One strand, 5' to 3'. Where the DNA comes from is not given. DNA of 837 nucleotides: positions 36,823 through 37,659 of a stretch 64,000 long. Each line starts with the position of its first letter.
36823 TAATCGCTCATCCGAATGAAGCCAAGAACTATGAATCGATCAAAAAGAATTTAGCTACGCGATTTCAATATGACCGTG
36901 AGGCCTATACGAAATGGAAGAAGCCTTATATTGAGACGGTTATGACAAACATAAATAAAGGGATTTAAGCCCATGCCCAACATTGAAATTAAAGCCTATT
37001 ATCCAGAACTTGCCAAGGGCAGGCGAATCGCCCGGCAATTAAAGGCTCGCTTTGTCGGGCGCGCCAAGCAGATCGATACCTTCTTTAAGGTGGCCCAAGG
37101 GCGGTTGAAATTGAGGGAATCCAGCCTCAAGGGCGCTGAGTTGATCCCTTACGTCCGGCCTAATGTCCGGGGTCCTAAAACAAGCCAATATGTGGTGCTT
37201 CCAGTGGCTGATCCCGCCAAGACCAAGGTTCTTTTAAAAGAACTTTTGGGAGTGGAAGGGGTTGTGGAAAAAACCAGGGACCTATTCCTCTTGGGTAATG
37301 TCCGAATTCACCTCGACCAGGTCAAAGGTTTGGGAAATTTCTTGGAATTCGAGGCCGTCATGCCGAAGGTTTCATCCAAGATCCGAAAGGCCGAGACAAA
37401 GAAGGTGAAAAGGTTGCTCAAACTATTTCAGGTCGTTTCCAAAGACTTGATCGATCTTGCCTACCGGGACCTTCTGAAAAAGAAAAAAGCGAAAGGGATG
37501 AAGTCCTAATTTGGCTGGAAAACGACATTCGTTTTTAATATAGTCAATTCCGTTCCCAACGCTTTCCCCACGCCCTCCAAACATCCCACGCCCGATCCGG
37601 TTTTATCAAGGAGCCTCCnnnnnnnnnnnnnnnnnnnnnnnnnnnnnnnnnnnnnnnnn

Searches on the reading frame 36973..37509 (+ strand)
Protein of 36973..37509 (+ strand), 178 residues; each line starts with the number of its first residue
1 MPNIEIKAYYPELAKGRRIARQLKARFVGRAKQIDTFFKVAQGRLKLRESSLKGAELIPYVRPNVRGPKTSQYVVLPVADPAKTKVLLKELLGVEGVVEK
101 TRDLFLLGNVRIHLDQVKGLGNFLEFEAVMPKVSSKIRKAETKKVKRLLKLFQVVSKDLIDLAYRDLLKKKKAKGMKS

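Call 3: search_protein_families(library=pfam, proteins=[window:36973-37509:+], max_evalue=0.01)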
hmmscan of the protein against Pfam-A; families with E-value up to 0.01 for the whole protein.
window:36973-37509:+ (178 aa): 1 family
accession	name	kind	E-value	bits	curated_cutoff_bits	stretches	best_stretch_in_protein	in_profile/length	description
PF01928.26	CYTH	-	3.4e-13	50.3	23.2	1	1-128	1-145/179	CYTH domain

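Call 4: search_protein_families(library=ncbifam, proteins=[window:36973-37509:+], max_evalue=0.01)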
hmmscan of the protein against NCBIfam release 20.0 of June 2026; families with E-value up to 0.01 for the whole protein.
window:36973-37509:+ (178 aa): 1 family
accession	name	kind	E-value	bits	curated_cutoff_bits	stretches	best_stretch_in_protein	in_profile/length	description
TIGR00318.1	cyaB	equivalog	2.4e-11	43.8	57.95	1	3-169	3-173/174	class IV adenylate cyclase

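Call 7: find_homologous_proteins(query=window:36973-37509:+)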
Query window:36973-37509:+ (178 aa): 254 proteins with E <= 0.001 among 502 candidates; the best 120 are listed.
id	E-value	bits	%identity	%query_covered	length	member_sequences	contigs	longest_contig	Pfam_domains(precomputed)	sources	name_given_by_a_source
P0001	3.5e-105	367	100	100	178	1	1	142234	PF01928.27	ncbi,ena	-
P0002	4.2e-92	324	85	100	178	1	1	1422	PF01928.27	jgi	jgi:predicted adenylyl cyclase CyaB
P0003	1.8e-86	306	83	97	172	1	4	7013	PF01928.27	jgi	jgi:predicted adenylyl cyclase CyaB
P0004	1.0e-78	281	76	97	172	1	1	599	PF01928.27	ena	-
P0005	2.2e-75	270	76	97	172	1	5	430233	PF01928.27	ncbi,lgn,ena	-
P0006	3.4e-75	269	73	97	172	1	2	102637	PF01928.27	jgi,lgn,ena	jgi:predicted adenylyl cyclase CyaB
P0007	9.8e-75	268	72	97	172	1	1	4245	PF01928.27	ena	-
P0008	1.6e-73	264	73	97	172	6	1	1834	PF01928.27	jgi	-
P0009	5.5e-69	249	69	97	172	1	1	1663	PF01928.27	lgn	-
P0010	9.9e-69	248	69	97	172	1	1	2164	PF01928.27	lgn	-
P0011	1.8e-68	248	70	97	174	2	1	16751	PF01928.27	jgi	jgi:predicted adenylyl cyclase CyaB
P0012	2.7e-68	247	73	92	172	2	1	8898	PF01928.27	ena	-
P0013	4.9e-63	230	66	96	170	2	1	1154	PF01928.27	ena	-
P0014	3.8e-62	227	66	96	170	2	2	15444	PF01928.27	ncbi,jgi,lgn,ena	jgi:predicted adenylyl cyclase CyaB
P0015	7.9e-62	226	81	75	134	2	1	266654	PF01928.27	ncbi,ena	-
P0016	1.6e-59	218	60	96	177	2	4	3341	PF01928.27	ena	-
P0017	1.0e-58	216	61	96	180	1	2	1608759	PF01928.27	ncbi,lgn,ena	-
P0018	9.6e-58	213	62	97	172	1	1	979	PF01928.27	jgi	jgi:adenylate cyclase, class 2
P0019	8.1e-57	210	59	96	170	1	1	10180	PF01928.27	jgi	jgi:adenylate cyclase class 2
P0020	1.6e-56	209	60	97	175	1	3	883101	PF01928.27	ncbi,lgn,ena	-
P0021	2.1e-56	208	58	98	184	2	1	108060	PF01928.27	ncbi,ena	-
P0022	7.4e-56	207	59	98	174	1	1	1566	PF01928.27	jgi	jgi:adenylate cyclase, class 2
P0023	8.4e-56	206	60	98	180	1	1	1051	PF01928.27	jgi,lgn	jgi:adenylate cyclase class 2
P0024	6.2e-55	204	57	94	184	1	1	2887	PF01928.27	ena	-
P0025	6.9e-55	203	60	96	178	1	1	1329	PF01928.27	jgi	jgi:adenylate cyclase class 2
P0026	4.2e-53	198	57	96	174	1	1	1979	PF01928.27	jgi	jgi:adenylate cyclase, class 2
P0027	1.1e-52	196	60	94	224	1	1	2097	PF01928.27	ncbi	-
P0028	1.6e-52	196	57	98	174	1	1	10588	PF01928.27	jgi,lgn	jgi:adenylate cyclase, class 2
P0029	2.2e-52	195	57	97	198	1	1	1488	PF01928.27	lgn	-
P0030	7.9e-52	193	58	94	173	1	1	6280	PF01928.27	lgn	-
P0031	8.9e-52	193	56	97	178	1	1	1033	PF01928.27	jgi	jgi:predicted adenylyl cyclase CyaB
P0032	3.6e-51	191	59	96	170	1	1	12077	PF01928.27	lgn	-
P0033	8.3e-51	190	55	97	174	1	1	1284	PF01928.27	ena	-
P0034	2.4e-50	189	54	96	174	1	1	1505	PF01928.27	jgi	-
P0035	3.8e-50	188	54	97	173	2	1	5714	PF01928.27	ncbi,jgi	jgi:adenylate cyclase class 2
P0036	4.8e-50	188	54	98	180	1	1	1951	PF01928.27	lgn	-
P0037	4.7e-49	184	56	96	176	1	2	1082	PF01928.27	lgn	-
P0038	1.5e-48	183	54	95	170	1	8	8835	PF01928.27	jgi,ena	-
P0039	3.4e-48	182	51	94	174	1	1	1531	PF01928.27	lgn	-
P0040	6.0e-48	181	57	94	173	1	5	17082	PF01928.27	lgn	-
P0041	1.4e-47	180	54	94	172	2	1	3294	PF01928.27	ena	-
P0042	1.8e-47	179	55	93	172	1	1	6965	PF01928.27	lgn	-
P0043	2.1e-46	176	54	94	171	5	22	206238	PF01928.27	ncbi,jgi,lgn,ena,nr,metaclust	ncbi:MAG: hypothetical protein A2Z91_06675 [Deltaproteobacteria bacterium GWA2_38_16]|nr:MAG: hypoth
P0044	2.4e-46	176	54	93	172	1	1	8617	PF01928.27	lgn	-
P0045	4.9e-46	175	53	98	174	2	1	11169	PF01928.27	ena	-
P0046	5.7e-46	174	51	97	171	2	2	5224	PF01928.27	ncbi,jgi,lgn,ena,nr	ncbi:MAG: adenylate cyclase [uncultured bacterium]|nr:MAG: adenylate cyclase [uncultured bacterium]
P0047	7.4e-46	174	52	96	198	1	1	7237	PF01928.27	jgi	-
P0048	1.2e-45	173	50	100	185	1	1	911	PF01928.27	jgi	jgi:adenylate cyclase, class 2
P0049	1.5e-45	173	48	100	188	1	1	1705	PF01928.27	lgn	-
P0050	2.1e-45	173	50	96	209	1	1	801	PF01928.27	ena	-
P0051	4.0e-45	172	53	98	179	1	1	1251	PF01928.27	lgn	-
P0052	8.9e-45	171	52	93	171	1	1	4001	PF01928.27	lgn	-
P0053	1.5e-44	170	53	94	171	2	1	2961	PF01928.27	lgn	-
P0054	2.7e-44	169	54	95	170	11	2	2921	PF01928.27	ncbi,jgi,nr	ncbi:adenylate cyclase [candidate division KSB1 bacterium]|nr:MAG: adenylate cyclase [candidate divi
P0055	3.3e-44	169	51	98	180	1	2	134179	PF01928.27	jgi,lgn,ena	-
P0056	1.0e-43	167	48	98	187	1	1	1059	PF01928.27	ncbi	-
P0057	1.6e-43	166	54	94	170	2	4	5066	PF01928.27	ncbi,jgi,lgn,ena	-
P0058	2.4e-43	166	52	93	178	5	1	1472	PF01928.27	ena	-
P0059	4.0e-43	165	53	96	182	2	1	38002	PF01928.27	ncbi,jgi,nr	ncbi:MAG: class IV adenylate cyclase [Calditrichaeota bacterium]|nr:class IV adenylate cyclase [Cald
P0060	1.1e-42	164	53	95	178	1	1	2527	PF01928.27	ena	-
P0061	1.1e-42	164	49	96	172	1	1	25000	PF01928.27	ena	-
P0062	1.6e-42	163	54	95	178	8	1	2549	PF01928.27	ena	-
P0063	2.5e-42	163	49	95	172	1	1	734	PF01928.27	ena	-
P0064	5.0e-42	162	52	94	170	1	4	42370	PF01928.27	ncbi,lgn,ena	-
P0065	5.6e-42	161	52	96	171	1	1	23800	PF01928.27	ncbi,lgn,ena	-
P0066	5.7e-42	161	48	93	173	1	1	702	PF01928.27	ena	-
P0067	5.9e-42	161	51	95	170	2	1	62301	PF01928.27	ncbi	ncbi:MAG: class IV adenylate cyclase [Bacteriovoracaceae bacterium]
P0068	6.3e-42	161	49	97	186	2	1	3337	PF01928.27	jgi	jgi:predicted adenylyl cyclase CyaB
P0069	2.0e-41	160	53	95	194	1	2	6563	PF01928.27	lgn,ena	-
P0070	2.1e-41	160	52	97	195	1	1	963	PF01928.27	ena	-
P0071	2.5e-41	159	49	94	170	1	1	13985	PF01928.27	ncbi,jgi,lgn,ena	-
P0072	2.5e-41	159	51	96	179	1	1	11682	PF01928.27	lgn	-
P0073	4.1e-41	159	67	66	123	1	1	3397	PF01928.27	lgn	-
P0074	4.4e-41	159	52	94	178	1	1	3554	PF01928.27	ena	-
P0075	4.9e-41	158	48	94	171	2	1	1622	PF01928.27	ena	-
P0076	7.8e-41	158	51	95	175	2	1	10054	PF01928.27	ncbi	-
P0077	1.0e-40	157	48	97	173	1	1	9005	PF01928.27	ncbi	-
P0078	1.8e-40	157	51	96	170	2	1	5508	PF01928.27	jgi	-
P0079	2.6e-40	156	49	96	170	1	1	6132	PF01928.27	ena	-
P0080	2.8e-40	156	51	94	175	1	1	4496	PF01928.27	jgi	jgi:predicted adenylyl cyclase CyaB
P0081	3.9e-40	155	50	96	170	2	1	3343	PF01928.27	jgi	-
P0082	4.0e-40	155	50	93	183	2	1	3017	PF01928.27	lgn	-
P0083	4.3e-40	155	49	97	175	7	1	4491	PF01928.27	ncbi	-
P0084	4.9e-40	155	50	94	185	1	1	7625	PF01928.27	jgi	jgi:adenylate cyclase class 2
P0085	5.8e-40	155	49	94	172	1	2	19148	PF01928.27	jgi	jgi:adenylate cyclase class 2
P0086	7.2e-40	155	51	93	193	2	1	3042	PF01928.27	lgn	-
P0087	1.0e-39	154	49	96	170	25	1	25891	PF01928.27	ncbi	-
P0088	1.1e-39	154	45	97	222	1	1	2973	PF01928.27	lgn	-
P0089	1.1e-39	154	49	96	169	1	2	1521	PF01928.27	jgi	jgi:predicted adenylyl cyclase CyaB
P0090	1.7e-39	153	56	80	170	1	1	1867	PF01928.27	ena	-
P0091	1.7e-39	153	49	94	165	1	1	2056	PF01928.27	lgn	-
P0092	1.7e-39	153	50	94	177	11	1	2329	PF01928.27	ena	-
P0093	2.0e-39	153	47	97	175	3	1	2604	PF01928.27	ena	-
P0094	2.1e-39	153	48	96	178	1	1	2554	PF01928.27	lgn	-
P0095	2.5e-39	153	50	95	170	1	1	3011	PF01928.27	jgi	-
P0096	2.7e-39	153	51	96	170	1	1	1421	PF01928.27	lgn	-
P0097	3.3e-39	152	50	93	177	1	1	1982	PF01928.27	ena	-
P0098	3.3e-39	152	49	96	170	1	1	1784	PF01928.27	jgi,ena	-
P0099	3.6e-39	152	50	96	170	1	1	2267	PF01928.27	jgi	-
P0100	3.8e-39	152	49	94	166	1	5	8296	PF01928.27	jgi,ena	-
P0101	4.7e-39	152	51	94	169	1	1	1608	PF01928.27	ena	-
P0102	5.4e-39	152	48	96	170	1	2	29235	PF01928.27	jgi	-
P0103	5.9e-39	152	49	96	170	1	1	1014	PF01928.27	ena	-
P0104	6.0e-39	152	47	97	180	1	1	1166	PF01928.27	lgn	-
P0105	8.7e-39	151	47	97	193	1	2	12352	PF01928.27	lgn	-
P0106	1.0e-38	151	51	94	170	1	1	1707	PF01928.27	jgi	jgi:predicted adenylyl cyclase CyaB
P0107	1.1e-38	151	51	93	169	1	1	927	PF01928.27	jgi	jgi:predicted adenylyl cyclase CyaB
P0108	1.3e-38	150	52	95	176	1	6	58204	PF01928.27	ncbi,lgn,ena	-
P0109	1.3e-38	150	49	96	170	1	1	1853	PF01928.27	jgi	jgi:predicted adenylyl cyclase CyaB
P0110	1.7e-38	150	50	94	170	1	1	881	PF01928.27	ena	-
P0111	1.8e-38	150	50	96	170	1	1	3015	PF01928.27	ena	-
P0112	2.1e-38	150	47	96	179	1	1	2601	PF01928.27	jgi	jgi:predicted adenylyl cyclase CyaB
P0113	2.2e-38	150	50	95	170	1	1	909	PF01928.27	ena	-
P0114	2.4e-38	150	47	96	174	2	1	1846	PF01928.27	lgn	-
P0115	2.8e-38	149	49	93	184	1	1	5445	PF01928.27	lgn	-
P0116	2.9e-38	149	46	97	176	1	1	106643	PF01928.27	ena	-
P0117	2.9e-38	149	48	94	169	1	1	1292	PF01928.27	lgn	-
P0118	3.9e-38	149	49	95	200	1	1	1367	PF01928.27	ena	-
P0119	4.2e-38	149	48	96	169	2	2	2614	PF01928.27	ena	-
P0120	4.3e-38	149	49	96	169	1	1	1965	PF01928.27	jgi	jgi:predicted adenylyl cyclase CyaB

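Call 9: find_encoding_contigs(protein=P0001, flank=10000, max_places=3)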
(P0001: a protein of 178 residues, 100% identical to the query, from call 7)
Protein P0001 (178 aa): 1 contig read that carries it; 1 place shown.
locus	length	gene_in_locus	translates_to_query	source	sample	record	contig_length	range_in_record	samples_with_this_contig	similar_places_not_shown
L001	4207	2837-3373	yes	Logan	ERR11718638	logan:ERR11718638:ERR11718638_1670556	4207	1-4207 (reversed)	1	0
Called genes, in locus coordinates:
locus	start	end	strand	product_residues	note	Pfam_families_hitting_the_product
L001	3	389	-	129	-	?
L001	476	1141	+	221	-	-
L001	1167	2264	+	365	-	PF01571:GCV_T, PF08669:GCV_T_C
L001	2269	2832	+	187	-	PF04229:GrpB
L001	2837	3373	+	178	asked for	PF01928:CYTH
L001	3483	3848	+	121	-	PF01597:GCV_H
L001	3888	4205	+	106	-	?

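Call 10: find_encoding_contigs(protein=P0020, flank=10000, max_places=4)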
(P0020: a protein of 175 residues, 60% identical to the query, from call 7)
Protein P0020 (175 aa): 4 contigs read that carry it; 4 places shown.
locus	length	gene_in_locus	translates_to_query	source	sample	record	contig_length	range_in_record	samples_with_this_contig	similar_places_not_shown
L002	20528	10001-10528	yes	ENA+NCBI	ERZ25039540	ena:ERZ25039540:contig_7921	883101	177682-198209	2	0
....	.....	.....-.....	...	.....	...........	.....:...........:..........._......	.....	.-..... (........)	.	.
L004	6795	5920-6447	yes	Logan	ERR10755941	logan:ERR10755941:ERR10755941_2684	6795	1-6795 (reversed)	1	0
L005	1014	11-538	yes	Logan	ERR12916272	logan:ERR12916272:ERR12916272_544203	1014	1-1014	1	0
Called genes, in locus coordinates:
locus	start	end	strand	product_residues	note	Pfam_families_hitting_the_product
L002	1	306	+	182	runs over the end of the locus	PF04229:GrpB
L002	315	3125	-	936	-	PF02366:PMT, PF13231:PMT_2 (weak)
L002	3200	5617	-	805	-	-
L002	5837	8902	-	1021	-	PF02927:CelD_N, PF00759:Glyco_hydro_9, PF08547:CIA30 (weak)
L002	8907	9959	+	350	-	PF12833:HTH_18, PF00165:HTH_AraC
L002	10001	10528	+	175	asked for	PF01928:CYTH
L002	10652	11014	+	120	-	PF01597:GCV_H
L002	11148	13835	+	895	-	PF02347:GDC-P, PF00155:Aminotran_1_2 (faint), PF00266:Aminotran_5 (faint), PF02347:GDC-P (weak), PF21478:GcvP2_C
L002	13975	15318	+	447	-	-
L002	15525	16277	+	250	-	PF00515:TPR_1 (faint), PF07719:TPR_2 (faint), PF13428:TPR_14 (faint), PF13432:TPR_16, PF14853:Fis1_TPR_C (faint), PF14559:TPR_19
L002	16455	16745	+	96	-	-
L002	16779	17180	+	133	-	PF02656:DUF202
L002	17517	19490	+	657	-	PF13520:AA_permease_2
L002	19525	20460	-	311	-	PF03976:PPK2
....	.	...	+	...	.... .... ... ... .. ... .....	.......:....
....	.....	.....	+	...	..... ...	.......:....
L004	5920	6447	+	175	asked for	PF01928:CYTH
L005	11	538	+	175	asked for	PF01928:CYTH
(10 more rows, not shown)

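Call 11: find_encoding_contigs(protein=P0005, flank=10000, max_places=5)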
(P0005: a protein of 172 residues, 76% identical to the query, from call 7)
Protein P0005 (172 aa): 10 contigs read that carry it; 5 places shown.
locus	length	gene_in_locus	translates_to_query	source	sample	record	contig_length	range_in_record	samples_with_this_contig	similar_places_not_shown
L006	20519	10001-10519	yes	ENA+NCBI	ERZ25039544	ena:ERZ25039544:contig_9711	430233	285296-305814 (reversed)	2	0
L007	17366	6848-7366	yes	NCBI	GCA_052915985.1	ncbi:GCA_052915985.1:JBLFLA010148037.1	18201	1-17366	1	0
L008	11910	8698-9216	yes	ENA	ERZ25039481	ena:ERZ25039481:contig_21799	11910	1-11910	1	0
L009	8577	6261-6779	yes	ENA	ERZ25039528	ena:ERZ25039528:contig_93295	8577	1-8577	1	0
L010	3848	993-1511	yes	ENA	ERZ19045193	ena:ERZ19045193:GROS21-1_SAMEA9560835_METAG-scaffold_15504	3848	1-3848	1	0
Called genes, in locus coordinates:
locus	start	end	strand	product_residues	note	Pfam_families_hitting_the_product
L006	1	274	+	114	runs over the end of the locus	PF01797:Y1_Tnp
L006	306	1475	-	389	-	PF14294:DUF4372, PF01609:DDE_Tnp_1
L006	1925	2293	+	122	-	PF08299:Bac_DnaA_C, PF08281:Sigma70_r4_2 (weak)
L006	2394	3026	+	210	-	PF21948:LplA-B_cat, PF03099:BPL_LplA_LipB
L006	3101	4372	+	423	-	PF00890:FAD_binding_2 (weak), PF01134:GIDA (faint), PF01266:DAO (faint), PF07992:Pyr_redox_2, PF12831:FAD_oxidored (weak), PF13450:NAD_binding_8 (weak), PF00070:Pyr_redox, PF02852:Pyr_redox_dim, +2 more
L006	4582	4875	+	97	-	-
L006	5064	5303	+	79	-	-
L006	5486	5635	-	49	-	-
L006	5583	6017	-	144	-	PF22042:EF-G_D2 (weak), PF16658:RF3_C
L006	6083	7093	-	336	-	PF00009:GTP_EFTU, PF01926:MMR_HSR1 (weak)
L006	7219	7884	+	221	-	-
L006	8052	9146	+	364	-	PF01571:GCV_T, PF08669:GCV_T_C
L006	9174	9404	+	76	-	-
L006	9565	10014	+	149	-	PF04229:GrpB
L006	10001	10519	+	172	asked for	PF01928:CYTH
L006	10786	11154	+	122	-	PF01597:GCV_H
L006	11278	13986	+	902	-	PF02347:GDC-P, PF00155:Aminotran_1_2 (faint), PF01053:Cys_Met_Meta_PP (faint), PF00266:Aminotran_5 (faint), PF01212:Beta_elim_lyase (weak), PF21478:GcvP2_C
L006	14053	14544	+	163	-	-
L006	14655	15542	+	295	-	PF04055:Radical_SAM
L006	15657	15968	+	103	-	-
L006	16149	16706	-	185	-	PF00857:Isochorismatase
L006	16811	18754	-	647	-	PF04290:DctQ, PF06808:DctM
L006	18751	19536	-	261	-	PF03480:DctP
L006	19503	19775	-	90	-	-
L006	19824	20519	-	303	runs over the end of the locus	PF16811:TAtT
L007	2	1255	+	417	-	?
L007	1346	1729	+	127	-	-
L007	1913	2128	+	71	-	-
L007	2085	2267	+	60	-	-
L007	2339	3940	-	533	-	PF00009:GTP_EFTU, PF01926:MMR_HSR1 (weak), PF22042:EF-G_D2, PF16658:RF3_C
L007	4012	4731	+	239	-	-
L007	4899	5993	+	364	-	PF01571:GCV_T, PF08669:GCV_T_C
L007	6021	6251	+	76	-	-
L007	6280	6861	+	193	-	PF04229:GrpB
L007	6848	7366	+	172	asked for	PF01928:CYTH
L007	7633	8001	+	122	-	PF01597:GCV_H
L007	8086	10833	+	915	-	PF02347:GDC-P, PF00155:Aminotran_1_2 (faint), PF01053:Cys_Met_Meta_PP (faint), PF00266:Aminotran_5 (faint), PF01212:Beta_elim_lyase (weak), PF21478:GcvP2_C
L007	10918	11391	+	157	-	-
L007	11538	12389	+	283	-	PF04055:Radical_SAM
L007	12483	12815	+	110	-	-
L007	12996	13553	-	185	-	PF00857:Isochorismatase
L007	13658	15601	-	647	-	PF04290:DctQ, PF06808:DctM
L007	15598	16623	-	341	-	PF03480:DctP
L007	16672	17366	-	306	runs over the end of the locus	PF16811:TAtT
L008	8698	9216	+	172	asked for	PF01928:CYTH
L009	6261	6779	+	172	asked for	PF01928:CYTH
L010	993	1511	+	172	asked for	PF01928:CYTH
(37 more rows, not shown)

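Call 14: find_related_loci(query=A1, collection=genome_contigs, flank=10000)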
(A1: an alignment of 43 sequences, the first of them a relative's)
Query A1 (178 aa) in genome_contigs; peptide patterns used: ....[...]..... (x = any residue, [..] = any of these).
370 stretches matched a pattern; 361 encode a relative of the query (tblastn E <= 1e-3); the best 80 are kept; 80 distinct loci.
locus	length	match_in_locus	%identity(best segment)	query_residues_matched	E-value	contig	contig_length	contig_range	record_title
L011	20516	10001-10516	76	1-172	1e-81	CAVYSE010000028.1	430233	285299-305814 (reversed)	MAG: candidate division FCPU426 bacterium isolate MFD05580.bin.1.91 genome assembly, contig: contig_9711, whole genome s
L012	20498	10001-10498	72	1-166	4e-71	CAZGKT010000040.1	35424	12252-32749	MAG TPA_asm: uncultured bacterium isolate binchicken_co162_638 genome assembly, contig: NODE_2298_length_35424_cov_9.610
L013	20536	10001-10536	79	1-178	2e-71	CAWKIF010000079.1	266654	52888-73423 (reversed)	MAG: candidate division FCPU426 bacterium isolate MFD04780.bin.2.20 genome assembly, contig: contig_2905, whole genome s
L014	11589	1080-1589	66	1-170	4e-68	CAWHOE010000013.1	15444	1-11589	MAG: candidate division FCPU426 bacterium isolate MFD01223.bin.2.21 genome assembly, contig: contig_108576, whole genome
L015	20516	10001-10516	60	1-172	4e-63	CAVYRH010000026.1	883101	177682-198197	MAG: uncultured proteobacterium isolate MFD05512.bin.1.167 genome assembly, contig: contig_7921, whole genome shotgun se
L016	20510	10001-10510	61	1-170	1e-57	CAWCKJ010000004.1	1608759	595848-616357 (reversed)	MAG: candidate division FCPU426 bacterium isolate MFD01231.bin.1.41 genome assembly, contig: contig_18727, whole genome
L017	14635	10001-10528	55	1-171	2e-56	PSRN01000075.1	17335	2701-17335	MAG: Bdellovibrio sp. isolate Amazon FNV 2010 18 1 contig_75_43348842_length_17335_multi_3_in_0_out_2, whole genome shot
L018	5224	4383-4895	51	1-173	2e-54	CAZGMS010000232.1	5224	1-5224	MAG TPA_asm: uncultured Nitrospirales bacterium isolate binchicken_co169_220 genome assembly, contig: k99_106270, whole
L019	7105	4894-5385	53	1-166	2e-52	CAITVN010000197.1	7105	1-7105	MAG: Oligoflexia bacterium isolate LJ_bin-4497 genome assembly, contig: bin-4497:197/244, whole genome shotgun sequence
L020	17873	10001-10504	53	2-171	8e-51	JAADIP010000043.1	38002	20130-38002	MAG: Calditrichota bacterium isolate M_MetaBat.59 contig-127_6461, whole genome shotgun sequence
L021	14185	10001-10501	53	3-171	2e-50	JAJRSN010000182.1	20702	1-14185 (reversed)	MAG: Calditrichota bacterium isolate Dive96_bin1.108 k141_1785985, whole genome shotgun sequence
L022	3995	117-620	51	1-170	2e-50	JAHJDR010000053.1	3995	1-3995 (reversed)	MAG: bacterium isolate Modern_marine.mb.68 Modern_marine.mb.68_k141_235712, whole genome shotgun sequence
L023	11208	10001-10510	51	3-174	4e-50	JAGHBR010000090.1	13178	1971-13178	MAG: Caldisericaceae bacterium isolate AUK261 PB_MBMC_215_c_000000000133, whole genome shotgun sequence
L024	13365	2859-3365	50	1-169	1e-49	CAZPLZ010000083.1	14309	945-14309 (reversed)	MAG TPA_asm: uncultured bacterium isolate binchicken_co202_8 genome assembly, contig: NODE_639_length_14309_cov_23.88101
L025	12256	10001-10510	49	1-172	4e-49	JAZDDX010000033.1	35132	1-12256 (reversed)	MAG: Pseudomonadota bacterium isolate MEGAHIT-group-0.111 k141_14427197, whole genome shotgun sequence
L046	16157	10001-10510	45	3-174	3e-44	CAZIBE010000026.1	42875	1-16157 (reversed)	MAG TPA_asm: uncultured Calditrichaceae bacterium isolate binchicken_co64_112 genome assembly, contig: NODE_515_length_4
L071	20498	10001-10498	43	3-170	1e-37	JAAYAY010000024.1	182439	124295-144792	MAG: Planctomycetaceae bacterium isolate AS06rmzACSIP_219 51575_AS06, whole genome shotgun sequence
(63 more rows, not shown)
